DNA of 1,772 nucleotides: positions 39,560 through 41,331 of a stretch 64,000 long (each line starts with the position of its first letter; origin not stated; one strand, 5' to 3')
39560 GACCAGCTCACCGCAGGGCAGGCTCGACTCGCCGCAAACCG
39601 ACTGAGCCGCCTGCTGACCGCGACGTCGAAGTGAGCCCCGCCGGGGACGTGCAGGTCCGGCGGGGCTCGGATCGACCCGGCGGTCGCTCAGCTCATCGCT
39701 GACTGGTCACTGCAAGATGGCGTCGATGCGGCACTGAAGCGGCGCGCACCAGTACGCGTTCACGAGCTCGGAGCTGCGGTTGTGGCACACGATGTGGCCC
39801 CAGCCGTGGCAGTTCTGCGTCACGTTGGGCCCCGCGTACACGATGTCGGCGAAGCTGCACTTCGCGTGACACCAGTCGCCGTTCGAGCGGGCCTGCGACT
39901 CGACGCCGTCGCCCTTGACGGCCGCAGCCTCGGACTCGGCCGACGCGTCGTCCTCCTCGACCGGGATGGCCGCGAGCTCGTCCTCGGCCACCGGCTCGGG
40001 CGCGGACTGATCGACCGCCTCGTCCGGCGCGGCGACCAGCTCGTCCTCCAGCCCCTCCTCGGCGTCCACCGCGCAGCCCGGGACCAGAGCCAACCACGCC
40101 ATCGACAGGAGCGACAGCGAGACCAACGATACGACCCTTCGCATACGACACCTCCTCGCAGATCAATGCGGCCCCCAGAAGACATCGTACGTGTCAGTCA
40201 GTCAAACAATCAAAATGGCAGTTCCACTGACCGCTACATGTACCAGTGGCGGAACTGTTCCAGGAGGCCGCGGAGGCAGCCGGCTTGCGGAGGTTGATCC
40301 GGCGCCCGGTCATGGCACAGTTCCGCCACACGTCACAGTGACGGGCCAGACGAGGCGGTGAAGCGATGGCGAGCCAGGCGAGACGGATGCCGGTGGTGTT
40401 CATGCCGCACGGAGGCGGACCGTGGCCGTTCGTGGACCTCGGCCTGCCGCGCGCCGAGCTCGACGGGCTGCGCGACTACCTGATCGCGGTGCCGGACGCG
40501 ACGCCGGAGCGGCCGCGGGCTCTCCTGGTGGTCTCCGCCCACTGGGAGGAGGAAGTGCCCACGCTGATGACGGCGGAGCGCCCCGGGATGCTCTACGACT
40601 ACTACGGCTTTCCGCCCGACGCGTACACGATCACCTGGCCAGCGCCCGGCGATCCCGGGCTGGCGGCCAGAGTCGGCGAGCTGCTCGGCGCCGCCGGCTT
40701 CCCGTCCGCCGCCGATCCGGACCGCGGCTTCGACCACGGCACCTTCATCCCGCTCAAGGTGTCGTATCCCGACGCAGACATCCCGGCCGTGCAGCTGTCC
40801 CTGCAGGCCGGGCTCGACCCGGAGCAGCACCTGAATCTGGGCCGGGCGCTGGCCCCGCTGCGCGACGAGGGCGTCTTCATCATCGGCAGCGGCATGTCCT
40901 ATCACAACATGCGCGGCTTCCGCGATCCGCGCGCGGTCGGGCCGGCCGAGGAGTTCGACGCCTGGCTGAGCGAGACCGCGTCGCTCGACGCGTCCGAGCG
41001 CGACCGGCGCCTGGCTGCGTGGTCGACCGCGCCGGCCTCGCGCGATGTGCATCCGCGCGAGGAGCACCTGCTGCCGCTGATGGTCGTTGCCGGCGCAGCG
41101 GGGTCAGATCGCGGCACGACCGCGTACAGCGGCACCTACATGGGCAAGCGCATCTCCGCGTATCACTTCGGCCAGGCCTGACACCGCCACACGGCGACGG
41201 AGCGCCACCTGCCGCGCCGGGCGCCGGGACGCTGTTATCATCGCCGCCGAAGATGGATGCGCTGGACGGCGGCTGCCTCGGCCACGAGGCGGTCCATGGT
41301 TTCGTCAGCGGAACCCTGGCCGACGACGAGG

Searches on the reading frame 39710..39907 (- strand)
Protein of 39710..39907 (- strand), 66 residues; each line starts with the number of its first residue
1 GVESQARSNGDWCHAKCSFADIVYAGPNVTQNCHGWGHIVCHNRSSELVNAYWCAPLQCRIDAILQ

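Call 56: search_protein_representatives(protein=window:39710-39907:-)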
Query: 66 residues. Proteins with E-value up to 0.001 (for the whole library): 6; up to 1e-10: 5; up to 1e-30: 2. The best 6 are listed.
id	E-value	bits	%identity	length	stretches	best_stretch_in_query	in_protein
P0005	9.7e-37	139.7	91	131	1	1-66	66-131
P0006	3.1e-35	135.0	90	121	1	4-66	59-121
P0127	1.9e-15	72.2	58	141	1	5-64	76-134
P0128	5.8e-14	67.5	54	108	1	1-59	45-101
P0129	2.0e-12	62.6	52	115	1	2-60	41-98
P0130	2.4e-05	40.2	32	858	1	31-64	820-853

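Call 69: search_protein_families(library=pfam, proteins=[window:39710-39907:-, P0128, P0129, P0127], max_evalue=10)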
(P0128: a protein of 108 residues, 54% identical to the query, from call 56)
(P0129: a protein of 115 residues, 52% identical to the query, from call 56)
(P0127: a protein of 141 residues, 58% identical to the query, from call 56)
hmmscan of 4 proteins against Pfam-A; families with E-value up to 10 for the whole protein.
window:39710-39907:- (66 aa): 0 families

P0128 (108 aa): 0 families

P0129 (115 aa): 0 families

P0127 (141 aa): 0 families

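Call 74: find_encoding_contigs(protein=P0127, flank=6000, max_places=4)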
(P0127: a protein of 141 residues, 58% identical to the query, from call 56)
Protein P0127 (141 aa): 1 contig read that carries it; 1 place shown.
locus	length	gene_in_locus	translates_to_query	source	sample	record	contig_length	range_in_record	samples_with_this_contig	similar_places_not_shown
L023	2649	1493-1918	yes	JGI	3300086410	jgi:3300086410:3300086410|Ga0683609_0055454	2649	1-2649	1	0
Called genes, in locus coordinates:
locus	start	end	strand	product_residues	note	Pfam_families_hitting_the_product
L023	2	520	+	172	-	?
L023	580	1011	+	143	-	-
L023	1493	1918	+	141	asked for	-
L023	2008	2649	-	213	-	?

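Call 78: search_protein_families(library=pfam, proteins=[L023:580-1008:+, L023:17-517:+, L023:2008-2538:-], max_evalue=1)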
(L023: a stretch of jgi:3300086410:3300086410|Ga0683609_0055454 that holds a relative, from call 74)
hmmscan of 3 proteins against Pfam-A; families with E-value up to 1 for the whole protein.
L023:580-1008:+ (143 aa): 3 families
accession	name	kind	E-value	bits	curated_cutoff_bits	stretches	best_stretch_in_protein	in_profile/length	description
PF10723.15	RepB-RCR_reg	-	0.03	14.7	21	1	3-40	35-74/81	Replication regulatory protein RepB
PF07878.17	RHH_5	-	0.099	12.8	26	1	10-37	6-33/43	CopG-like RHH_1 or ribbon-helix-helix domain, RHH_5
PF01402.27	RHH_1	-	0.11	13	20.5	1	9-36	3-30/39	Ribbon-helix-helix protein, copG family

L023:17-517:+ (167 aa): 1 family
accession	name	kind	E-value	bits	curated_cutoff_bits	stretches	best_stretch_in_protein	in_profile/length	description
PF01218.23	Coprogen_oxidas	-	4.2e-64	216.5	31.8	1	3-148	155-295/295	Coproporphyrinogen III oxidase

L023:2008-2538:- (176 aa): 0 families

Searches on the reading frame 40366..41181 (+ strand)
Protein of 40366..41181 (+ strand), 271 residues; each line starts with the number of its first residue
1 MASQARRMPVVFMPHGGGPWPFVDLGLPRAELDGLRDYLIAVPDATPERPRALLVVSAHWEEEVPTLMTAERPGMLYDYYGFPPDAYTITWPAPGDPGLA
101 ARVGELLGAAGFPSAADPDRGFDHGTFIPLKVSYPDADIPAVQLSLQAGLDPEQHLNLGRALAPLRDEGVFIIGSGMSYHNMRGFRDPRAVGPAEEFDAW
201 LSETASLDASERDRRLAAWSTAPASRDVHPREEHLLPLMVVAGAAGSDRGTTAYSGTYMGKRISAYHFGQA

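Call 6: search_protein_families(library=pfam, proteins=[window:40366-41181:+], max_evalue=0.01)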
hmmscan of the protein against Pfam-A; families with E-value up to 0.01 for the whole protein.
window:40366-41181:+ (271 aa): 1 family
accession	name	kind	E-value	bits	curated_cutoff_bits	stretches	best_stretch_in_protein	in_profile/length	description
PF02900.23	LigB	-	6.6e-29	101.2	26.3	1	43-250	36-249/269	Catalytic LigB subunit of aromatic ring-opening dioxygenase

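Call 65: search_protein_families(library=ncbifam, proteins=[window:40366-41181:+], max_evalue=0.001)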
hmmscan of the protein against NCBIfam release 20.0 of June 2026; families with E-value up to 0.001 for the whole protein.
window:40366-41181:+ (271 aa): 1 family
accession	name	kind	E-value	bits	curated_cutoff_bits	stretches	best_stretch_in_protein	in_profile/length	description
NF007914.1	PRK10628.1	equivalog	5.7e-39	134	233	1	47-247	36-238/262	4,5-DOPA-extradiol-dioxygenase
